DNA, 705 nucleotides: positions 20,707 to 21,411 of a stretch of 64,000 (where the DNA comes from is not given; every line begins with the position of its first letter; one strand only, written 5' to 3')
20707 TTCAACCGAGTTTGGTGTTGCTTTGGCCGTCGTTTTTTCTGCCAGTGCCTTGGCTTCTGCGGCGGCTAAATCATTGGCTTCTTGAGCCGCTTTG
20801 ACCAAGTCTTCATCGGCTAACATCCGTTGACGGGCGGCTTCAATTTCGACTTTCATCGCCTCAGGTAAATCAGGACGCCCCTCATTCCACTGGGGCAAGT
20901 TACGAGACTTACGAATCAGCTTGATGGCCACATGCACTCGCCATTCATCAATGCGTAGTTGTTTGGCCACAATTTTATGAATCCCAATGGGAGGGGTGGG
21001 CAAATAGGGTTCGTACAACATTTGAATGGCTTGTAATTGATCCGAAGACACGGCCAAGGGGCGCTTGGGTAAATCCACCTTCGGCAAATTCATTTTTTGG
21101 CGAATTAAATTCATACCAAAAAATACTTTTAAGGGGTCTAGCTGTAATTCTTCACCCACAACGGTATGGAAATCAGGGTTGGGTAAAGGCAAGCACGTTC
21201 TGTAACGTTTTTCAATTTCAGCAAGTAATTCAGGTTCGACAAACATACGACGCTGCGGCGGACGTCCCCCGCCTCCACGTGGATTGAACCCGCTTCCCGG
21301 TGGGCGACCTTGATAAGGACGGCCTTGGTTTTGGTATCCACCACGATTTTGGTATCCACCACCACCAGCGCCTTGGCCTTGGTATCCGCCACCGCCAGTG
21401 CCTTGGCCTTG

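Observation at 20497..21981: Bacterial zinc-ribbon protein with a FUS-like RGG/GGYQ low-complexity array and an AT-hook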

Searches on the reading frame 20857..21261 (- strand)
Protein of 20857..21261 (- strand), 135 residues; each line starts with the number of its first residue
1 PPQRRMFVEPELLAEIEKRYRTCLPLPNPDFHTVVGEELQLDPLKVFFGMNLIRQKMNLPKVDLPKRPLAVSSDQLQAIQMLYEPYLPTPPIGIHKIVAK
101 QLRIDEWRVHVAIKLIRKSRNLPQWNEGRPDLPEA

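Call 16: predict_structure(alignment_id=A1)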
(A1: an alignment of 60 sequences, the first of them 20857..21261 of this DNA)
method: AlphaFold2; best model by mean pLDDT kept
length: 135 residues; sequences in the alignment: 60
mean_pLDDT: 83.1   pTM: 0.59
mean pLDDT of the five models: 83.1, 82.5, 82.0, 81.1, 80.1
residues with pLDDT >= 90: 43; 70-90: 67; 50-70: 23; < 50: 2
segments of 3 or more residues with pLDDT < 50: none
pLDDT, mean of each block of 10 residues (from residue 1): 65 91 74 88 90 89 73 90 91 91 89 88 72 62
secondary structure, 60 per line:
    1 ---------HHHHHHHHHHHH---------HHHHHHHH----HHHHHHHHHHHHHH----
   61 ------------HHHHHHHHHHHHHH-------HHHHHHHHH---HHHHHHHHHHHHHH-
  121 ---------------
elements in order: H10-21 H31-38 H43-56 H73-86 H94-102 H106-119

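Call 20: fold_search(model_id=the predicted structure, library=pdb)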
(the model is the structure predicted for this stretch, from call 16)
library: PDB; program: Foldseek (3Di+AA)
matches with E <= 10: 544; with E <= 0.001: 0
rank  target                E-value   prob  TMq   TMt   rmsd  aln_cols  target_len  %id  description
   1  6e8c_A                6.2e-02  0.89  0.34  0.34  13.9       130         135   15  Crystal structure of the double homeodomain of DUX4 in complex with DNA (released 2018-12-26)
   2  5zfy_A                8.2e-02  0.85  0.34  0.36  13.4       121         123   17  Crystal structure of human DUX4 homeodomains bound to A12C DNA mutant (released 2018-10-31)
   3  7dw5_A                8.7e-02  0.84  0.32  0.33  21.1       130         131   16  Crystal structure of DUX4 HD1-HD2 domain complexed with ERG sites (released 2021-11-03)
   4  9pfo_M                1.1e-01  0.84  0.33  0.32  11.1       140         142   14  Structure of POU2F3 POU domains bound to coactivator OCA-T2 and DNA (2.1 angstrom resolution) (released 2025-10-01)
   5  1wsu_A                1.2e-01  0.91  0.35  0.38  11.2       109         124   17  C-terminal domain of elongation factor selB complexed with SECIS RNA (released 2005-01-25)
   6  6u82_D                1.4e-01  0.77  0.34  0.34  13.7       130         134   15  Crystal Structure of the Double Homeodomain of DUX4 in Complex with a DNA aptamer containing bulge and loop (released 2020-02-19)
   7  9pfo_I                1.4e-01  0.60  0.31  0.31  12.0       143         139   12  Structure of POU2F3 POU domains bound to coactivator OCA-T2 and DNA (2.1 angstrom resolution) (released 2025-10-01)
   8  9pfp_A                1.5e-01  0.75  0.33  0.34  12.6       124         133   16  Structure of POU2F3 POU domains bound to coactivator OCA-T1 and DNA (released 2025-10-01)
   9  9pfo_A                1.5e-01  0.75  0.34  0.33  13.0       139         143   16  Structure of POU2F3 POU domains bound to coactivator OCA-T2 and DNA (2.1 angstrom resolution) (released 2025-10-01)
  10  1oct_C                2.3e-01  0.66  0.34  0.35  12.0       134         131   10  CRYSTAL STRUCTURE OF THE OCT-1 POU DOMAIN BOUND TO AN OCTAMER SITE: DNA RECOGNITION WITH TETHERED DNA-BINDING MODULES (released 1994-08-31)
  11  5z6z_A                2.5e-01  0.69  0.34  0.36  13.9       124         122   17  Crystal structure of human DUX4 homeodomains bound to DNA (released 2018-10-31)
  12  6m3d_C                3.5e-01  0.66  0.34  0.40   9.2       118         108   16  X-ray crystal structure of tandemly connected engrailed homeodomains (EHD) with R53A mutations and DNA complex (released 2020-09-16)
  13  9pfn_E                4.0e-01  0.51  0.35  0.35  13.1       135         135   14  Structure of POU2F3 POU domains bound to coactivator OCA-T2 and DNA (2.8 angstrom resolution) (released 2025-10-01)
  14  1rr7                  4.7e-01  0.33  0.26  0.35  11.9       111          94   15  Crystal structure of the Middle Operon Regulator protein of Bacteriophage Mu (released 2004-08-17)
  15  1pvr_A                5.0e-01  0.44  0.28  0.13  15.2       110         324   12  BASIS FOR A SWITCH IN SUBSTRATE SPECIFICITY: CRYSTAL STRUCTURE OF SELECTED VARIANT OF CRE SITE-SPECIFIC RECOMBINASE, L (released 2004-02-17)
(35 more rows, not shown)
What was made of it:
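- On Homeodomain (Pfam PF00046): Single homeodomains align at rmsd 2.8-4.2 A over 57 residues, but with Foldseek E about 1 (call 20).
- SelB-SECIS RNA appears among the Foldseek hits (E 0.12, call 20). Tandem HTH architecture (calls 16, 20).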

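Call 21: find_related_loci(query=A2, collection=genome_contigs, flank=6000)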
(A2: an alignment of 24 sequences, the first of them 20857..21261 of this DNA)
Query A2 (135 aa) in genome_contigs; peptide patterns used: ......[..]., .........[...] (x = any residue, [..] = any of these).
599 stretches matched a pattern (row limit reached: there are more); 583 encode a relative of the query (tblastn E <= 1e-3); the best 80 are kept; 80 distinct loci.
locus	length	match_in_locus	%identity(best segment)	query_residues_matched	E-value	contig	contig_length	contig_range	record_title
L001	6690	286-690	95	1-135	2e-85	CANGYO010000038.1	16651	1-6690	MAG: Vampirovibrionales bacterium isolate RE-15aug16-9 genome assembly, contig: RE-15aug16-C4625, whole genome shotgun s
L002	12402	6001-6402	95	2-135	8e-85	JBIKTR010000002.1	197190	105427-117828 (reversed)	MAG: Vampirovibrionales bacterium isolate ME2015-07-30_3300044647_group6_bin122 Rohwer_bin1410_scaffold_4_c2, whole geno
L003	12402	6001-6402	95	2-135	5e-85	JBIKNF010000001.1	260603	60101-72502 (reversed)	MAG: Vampirovibrionales bacterium isolate ME2014-09-21_3300035681_group5_bin84 Rohwer_bin1408_scaffold_9_c1, whole genom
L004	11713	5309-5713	95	1-135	3e-85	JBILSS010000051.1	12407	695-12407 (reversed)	MAG: Vampirovibrionales bacterium isolate ME2018-07-03_3300044637_group8_bin134 Rohwer_bin1413_scaffold_3321_c1, whole g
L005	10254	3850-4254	95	1-135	2e-85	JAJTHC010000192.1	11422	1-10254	MAG: Vampirovibrionales bacterium isolate CoA8N_M69.1 k141_2235114, whole genome shotgun sequence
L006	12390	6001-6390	95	6-135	4e-83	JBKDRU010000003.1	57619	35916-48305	MAG: Vampirovibrionales bacterium isolate samp_2158_concoct_272 samp_2158_25657, whole genome shotgun sequence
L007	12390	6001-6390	95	6-135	1e-82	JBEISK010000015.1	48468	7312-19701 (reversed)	MAG: Gammaproteobacteria bacterium isolate Sample-107-S80-bin-40 Sample_107_S80-bin_40-k141_1439410, whole genome shotgu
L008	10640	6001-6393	73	2-134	8e-66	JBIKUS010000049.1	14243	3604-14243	MAG: Vampirovibrionales bacterium isolate ME2015-08-13_3300044527_group6_bin63 Rohwer_bin1412_scaffold_2753_c1, whole ge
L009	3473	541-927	69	6-134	2e-59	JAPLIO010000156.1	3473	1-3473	MAG: Candidatus Melainabacteria bacterium isolate LacPavin_0419_WC70S_MAG_44_8 LacPavin_0419_WC70S_scaffold_1234719, who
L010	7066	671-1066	67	4-135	2e-57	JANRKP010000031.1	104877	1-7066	MAG: Candidatus Melainabacteria bacterium isolate bins.493 k141_4158061, whole genome shotgun sequence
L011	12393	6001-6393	66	5-135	6e-57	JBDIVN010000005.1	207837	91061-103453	MAG: Vampirovibrionales bacterium isolate Bin_14 NODE_45_length_207837_cov_9.029922, whole genome shotgun sequence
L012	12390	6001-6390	66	2-133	9e-57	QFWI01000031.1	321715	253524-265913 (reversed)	MAG: Vampirovibrio chlorellavorus isolate Vc_AZ_2 Contig31, whole genome shotgun sequence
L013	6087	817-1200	69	6-133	8e-57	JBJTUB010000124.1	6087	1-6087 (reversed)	MAG: Vampirovibrionales bacterium isolate samp_4445_VAMB_521 samp_4445_1749891, whole genome shotgun sequence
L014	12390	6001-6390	65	4-133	2e-56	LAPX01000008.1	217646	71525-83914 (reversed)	Vampirovibrio chlorellavorus isolate NCIMB 11383 contig_8, whole genome shotgun sequence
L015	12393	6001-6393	66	2-134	1e-56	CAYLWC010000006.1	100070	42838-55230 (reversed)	MAG TPA_asm: uncultured Vampirovibrionales bacterium isolate SRP144015_co1_126 genome assembly, contig: NODE_107_length_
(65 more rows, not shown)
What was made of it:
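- At least 583 species genomes carry the gene (call 21).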

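Call 28: search_protein_representatives(alignment_id=A2)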
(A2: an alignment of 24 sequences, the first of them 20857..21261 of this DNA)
Query: 24 sequences, 135 profile positions. Proteins with E-value up to 0.001 (for the whole library): 109; up to 1e-10: 54; up to 1e-30: 31. The best 109 are listed.
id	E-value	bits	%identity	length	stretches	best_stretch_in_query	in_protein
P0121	8.3e-70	249.2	-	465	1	3-134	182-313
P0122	2.8e-69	247.5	-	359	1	2-134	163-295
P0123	1.1e-68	245.5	-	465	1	2-134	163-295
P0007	1.4e-66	238.7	-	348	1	2-134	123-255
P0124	3.9e-66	237.3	-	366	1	2-135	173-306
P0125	8.7e-66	236.2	-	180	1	4-134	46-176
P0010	1.3e-65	235.6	-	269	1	4-135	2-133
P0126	1.4e-65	235.5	-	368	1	2-135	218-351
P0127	1.7e-65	235.2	-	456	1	3-134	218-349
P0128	1.1e-64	232.6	-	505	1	3-135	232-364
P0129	1.2e-64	232.5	-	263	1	2-135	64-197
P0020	1.9e-64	231.8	-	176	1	13-134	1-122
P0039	2.7e-64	231.4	-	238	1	2-134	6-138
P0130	5.9e-64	230.2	-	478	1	2-134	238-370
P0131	5.2e-63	227.2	-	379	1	3-134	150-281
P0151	5.3e-14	68.5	-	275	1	10-127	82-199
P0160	3.1e-12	62.8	-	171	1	9-127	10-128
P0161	3.1e-12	62.8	-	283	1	9-134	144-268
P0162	5.1e-12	62.1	-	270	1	9-133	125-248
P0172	3.6e-10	56.1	-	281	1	10-128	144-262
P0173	4.1e-10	55.9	-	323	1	13-133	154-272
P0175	6.1e-10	55.4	-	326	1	10-127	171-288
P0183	9.0e-09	51.6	-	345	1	10-132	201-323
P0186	1.5e-08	50.9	-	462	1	10-127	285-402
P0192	2.6e-08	50.1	-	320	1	9-127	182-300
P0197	9.5e-08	48.3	-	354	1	11-127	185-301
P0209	9.2e-07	45.1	-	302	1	7-132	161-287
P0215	3.4e-05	40.0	-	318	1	7-128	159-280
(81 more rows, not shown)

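Call 31: find_homologous_proteins(query=P0160)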
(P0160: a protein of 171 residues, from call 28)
Query P0160 (171 aa): 142 proteins with E <= 0.001 among 237 candidates; the best 120 are listed.
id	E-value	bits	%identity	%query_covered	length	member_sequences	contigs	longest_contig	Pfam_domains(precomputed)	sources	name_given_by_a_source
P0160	3.2e-105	367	100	100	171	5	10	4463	-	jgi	jgi:hypothetical protein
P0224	2.0e-64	235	76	74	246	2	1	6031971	-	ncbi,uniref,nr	ncbi:hypothetical protein KDK_15410 [Dictyobacter kobayashii]|uniref:Uncharacterized protein n=1 Tax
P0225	2.6e-63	231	67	92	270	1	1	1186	-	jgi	jgi:hypothetical protein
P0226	1.8e-62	228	71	77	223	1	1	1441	-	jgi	jgi:hypothetical protein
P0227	4.9e-62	227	73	81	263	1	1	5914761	-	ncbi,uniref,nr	ncbi:hypothetical protein KDH_40960 [Dictyobacter sp. S3.2.2.5]|uniref:Uncharacterized protein n=1 T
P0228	7.4e-62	226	64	95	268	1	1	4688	-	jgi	jgi:hypothetical protein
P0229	1.7e-61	225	60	93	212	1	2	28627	-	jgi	jgi:hypothetical protein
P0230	1.7e-61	225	74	73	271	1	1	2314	-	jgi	jgi:hypothetical protein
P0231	1.8e-61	225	66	92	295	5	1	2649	-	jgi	jgi:hypothetical protein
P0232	1.0e-60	223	61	96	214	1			-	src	-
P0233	3.0e-60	221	63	91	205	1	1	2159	-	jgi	jgi:hypothetical protein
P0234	4.0e-60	221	62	89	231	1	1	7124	-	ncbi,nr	ncbi:MAG TPA: hypothetical protein VKB35_19740, partial [Ktedonobacteraceae bacterium]|nr:hypothetic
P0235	5.0e-60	220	69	92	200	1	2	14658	PF13384.13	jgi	jgi:predicted regulator of amino acid metabolism with ACT domain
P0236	5.6e-60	220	64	88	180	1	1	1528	-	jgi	jgi:hypothetical protein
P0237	8.7e-60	219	70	77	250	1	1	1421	-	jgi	-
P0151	3.3e-55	205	62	94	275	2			-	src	-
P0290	1.9e-53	199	61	92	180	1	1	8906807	-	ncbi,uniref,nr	ncbi:hypothetical protein KSF_051980 [Reticulibacter mediterranei]|uniref:Uncharacterized protein n=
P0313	1.4e-45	173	65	72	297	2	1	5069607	-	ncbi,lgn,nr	ncbi:MAG: hypothetical protein OJF49_000626 [Ktedonobacterales bacterium]|nr:MAG: hypothetical prote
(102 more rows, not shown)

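Call 32: search_protein_families(library=pfam, alignment_id=A2, max_evalue=1)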
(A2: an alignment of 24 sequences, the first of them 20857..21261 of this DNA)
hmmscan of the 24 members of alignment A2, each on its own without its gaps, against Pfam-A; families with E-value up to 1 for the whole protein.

A. member 1, window:20857-21261:- (135 aa): 0 families

B. families by the number of members that match (of 24 scanned): 5 families
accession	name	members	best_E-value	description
PF00046.35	Homeodomain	16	6.3e-07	Homeodomain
PF09371.15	Tex_N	5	0.08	Tex-like protein N-terminal domain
PF24677.1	DUF7657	3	0.088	Domain of unknown function (DUF7657)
PF19600.4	DUF6105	1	0.028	Family of unknown function (DUF6105)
PF10925.13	DUF2680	1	0.085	Protein of unknown function (DUF2680)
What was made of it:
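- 21082..21246 (-): HTH domain 1 with a basic N-terminal arm, residues 246-300 (helices 250-263, 271-278, 283-296). The Pfam Homeodomain model hits this repeat in 16 of 24 relatives at E<=1, best 6.3e-7 (call 32).
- On Homeodomain (Pfam PF00046): Of 24 relatives, 16 hit at E<=1 (call 32).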

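Call 33: search_solved_structures(query=A2, max_evalue=10, show_alignments=2)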
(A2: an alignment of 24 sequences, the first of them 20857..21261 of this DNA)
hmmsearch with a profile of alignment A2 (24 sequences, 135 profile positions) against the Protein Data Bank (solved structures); distinct sequences matched with E-value up to 10: 6.
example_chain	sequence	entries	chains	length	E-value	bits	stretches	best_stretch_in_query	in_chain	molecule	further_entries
9u19_C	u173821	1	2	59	0.078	16.1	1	2-58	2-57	Homeobox protein Nkx-2.1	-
9u18_C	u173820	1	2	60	0.081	16.1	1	2-58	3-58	Homeobox protein Nkx-2.1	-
1ftt_A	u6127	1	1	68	0.084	16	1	2-58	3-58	THYROID TRANSCRIPTION FACTOR 1 HOMEODOMAIN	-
36nb_A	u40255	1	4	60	0.17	15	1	4-58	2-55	Homeobox protein Nkx-2.1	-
9lpe_A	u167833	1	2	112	0.2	14.8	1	9-87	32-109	Homeobox-leucine zipper protein PROTODERMAL FACTOR 2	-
6pk1_A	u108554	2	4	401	1.1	12.4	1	74-118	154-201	Serine--glyoxylate aminotransferase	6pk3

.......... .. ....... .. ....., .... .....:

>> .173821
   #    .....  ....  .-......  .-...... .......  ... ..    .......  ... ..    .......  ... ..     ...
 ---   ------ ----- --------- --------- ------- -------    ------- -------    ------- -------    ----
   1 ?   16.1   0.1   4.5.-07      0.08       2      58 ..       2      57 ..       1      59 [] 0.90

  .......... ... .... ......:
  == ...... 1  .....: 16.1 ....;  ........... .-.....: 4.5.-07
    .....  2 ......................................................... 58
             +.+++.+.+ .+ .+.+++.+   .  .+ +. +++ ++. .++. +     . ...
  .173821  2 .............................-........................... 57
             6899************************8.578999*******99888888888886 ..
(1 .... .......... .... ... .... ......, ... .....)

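Call 34: search_protein_families(library=pfam, proteins=[P0121, P0128, P0186, P0151, P0235], max_evalue=1)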
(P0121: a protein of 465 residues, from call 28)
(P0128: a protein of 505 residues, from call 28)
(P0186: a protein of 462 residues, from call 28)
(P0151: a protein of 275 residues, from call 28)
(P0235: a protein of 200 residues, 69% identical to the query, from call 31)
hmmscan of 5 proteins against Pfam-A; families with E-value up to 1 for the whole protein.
P0121 (465 aa): 3 families
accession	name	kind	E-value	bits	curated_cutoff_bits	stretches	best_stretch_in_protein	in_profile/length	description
PF01155.25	HypA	-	0.24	11.9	28.9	1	5-30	72-96/112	Hydrogenase/urease nickel incorporation, metallochaperone, hypA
PF09723.15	Zn_ribbon_8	-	0.37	11.3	34.4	1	5-26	7-32/41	Zinc ribbon domain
PF21349.2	RUBY_RBDX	-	0.55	10.2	26.5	0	5-29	2-25/30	Rubrerythrin, rubredoxin-like domain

P0128 (505 aa): 1 family
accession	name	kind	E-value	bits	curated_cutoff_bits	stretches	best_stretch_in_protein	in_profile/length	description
PF01155.25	HypA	-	0.32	11.5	28.9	1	5-31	72-97/112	Hydrogenase/urease nickel incorporation, metallochaperone, hypA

P0186 (462 aa): 7 families
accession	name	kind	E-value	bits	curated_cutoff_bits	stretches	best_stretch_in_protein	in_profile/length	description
PF24445.1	DUF7564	-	0.042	14.7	32.2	1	1-56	1-55/76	Family of unknown function (DUF7564)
PF12171.14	zf-C2H2_jaz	-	0.12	13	22.6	1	8-21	4-17/27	Zinc-finger double-stranded RNA-binding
PF13412.12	HTH_24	-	0.13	12.3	21.9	0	309-331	21-43/48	Winged helix-turn-helix DNA-binding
PF01155.25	HypA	-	0.15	12.5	28.9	1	3-31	68-95/112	Hydrogenase/urease nickel incorporation, metallochaperone, hypA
PF09723.15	Zn_ribbon_8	-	0.17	12.4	34.4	1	7-34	7-39/41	Zinc ribbon domain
PF23458.2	DUF7130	-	0.26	11.7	35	1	3-37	51-83/89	Domain of unknown function (DUF7130)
PF18551.6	TackOD1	-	0.26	11.2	32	1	6-41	148-182/188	Thaumarchaeal output domain 1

P0151 (275 aa): 18 families
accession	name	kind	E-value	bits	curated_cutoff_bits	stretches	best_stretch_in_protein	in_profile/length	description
PF00046.35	Homeodomain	-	0.01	16.1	22.9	1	80-120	7-45/57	Homeodomain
PF25787.1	HTH_SB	-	0.016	15.4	43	1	107-129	27-49/53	Sleeping Beauty transposase HTH domain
PF08281.18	Sigma70_r4_2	-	0.031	14.4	25.7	0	107-123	31-47/54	Sigma-70, region 4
PF13094.11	CENP-Q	-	0.042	14.4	28.5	1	159-265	9-101/162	CENP-Q, a CENPA-CAD centromere complex subunit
PF13412.12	HTH_24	-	0.051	13.6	21.9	1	106-128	21-43/48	Winged helix-turn-helix DNA-binding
PF12171.14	zf-C2H2_jaz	-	0.056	14.1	22.6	1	8-21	4-17/27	Zinc-finger double-stranded RNA-binding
PF01978.25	TrmB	-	0.068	13.5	25.6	1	107-129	27-49/68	Sugar-specific transcriptional regulator TrmB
PF01155.25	HypA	-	0.092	13.2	28.9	1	3-31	68-95/112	Hydrogenase/urease nickel incorporation, metallochaperone, hypA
PF23783.1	Zn_ribbon_TiaS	-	0.094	12.9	27.3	1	7-37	3-33/41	TiaS C-terminal zinc ribbon domain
PF09723.15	Zn_ribbon_8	-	0.11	12.9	34.4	1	7-34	7-39/41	Zinc ribbon domain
PF01325.25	Fe_dep_repress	-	0.12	13.1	26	0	105-129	25-49/60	Iron dependent repressor, N-terminal DNA binding domain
PF09371.15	Tex_N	-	0.12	12.5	32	0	104-133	3-32/75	Tex-like protein N-terminal domain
PF21476.4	PF0610-like_N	-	0.14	12.8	33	0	168-189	18-39/50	PF0610-like, N-terminal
PF13384.12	HTH_23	-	0.2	12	24.6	1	106-128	21-43/50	Homeodomain-like domain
PF18912.6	DZR_2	-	0.27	11.6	27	1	7-32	9-31/56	Double zinc ribbon domain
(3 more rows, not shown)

P0235 (200 aa): 12 families
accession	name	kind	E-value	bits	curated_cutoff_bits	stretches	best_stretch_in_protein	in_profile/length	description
PF13384.12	HTH_23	-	2.5e-05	24.4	24.6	1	9-49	3-42/50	Homeodomain-like domain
PF08281.18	Sigma70_r4_2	-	0.0031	17.5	25.7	0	29-43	31-45/54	Sigma-70, region 4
PF00046.35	Homeodomain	-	0.0052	17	22.9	1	2-42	7-45/57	Homeodomain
PF18834.6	LPD22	-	0.021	15.5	28.6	1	25-61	18-54/97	Large polyvalent protein associated domain 22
PF13518.12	HTH_28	-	0.027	15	25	1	28-50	16-38/52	Helix-turn-helix domain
PF15943.11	YdaS_toxin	-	0.028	14.7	30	0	25-47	9-31/65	Bacterial toxin YdaS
PF21476.4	PF0610-like_N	-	0.04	14.6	33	0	29-45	19-35/50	PF0610-like, N-terminal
PF13551.12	HTH_29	-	0.057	14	28.1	0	28-50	16-38/64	Winged helix-turn helix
PF16788.10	ATF7IP_BD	-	0.073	13.7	27.6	1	89-198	67-178/219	ATF-interacting protein binding domain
PF09371.15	Tex_N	-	0.082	13.1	32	0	26-55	3-32/75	Tex-like protein N-terminal domain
PF04145.20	Ctr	-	0.18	12.8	25.3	1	101-174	36-88/151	Ctr copper transporter family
PF04545.22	Sigma70_r4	-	0.4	10.7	24.1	1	29-46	25-42/50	Sigma-70, region 4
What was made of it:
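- Closest known: Tethered double-HTH DNA-binding modules of eukaryotes. Same: The Pfam Homeodomain model detects HTH1 weakly in most relatives (calls 32, 34).
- Chloroflexota relatives give near-threshold hits to HTH_23 and Sigma70_r4_2 (calls 31, 34). One Chloroflexota relative scores just under the threshold of HTH_23, a family common in IS630-type transposases (24.4 bits against 24.6, call 34).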
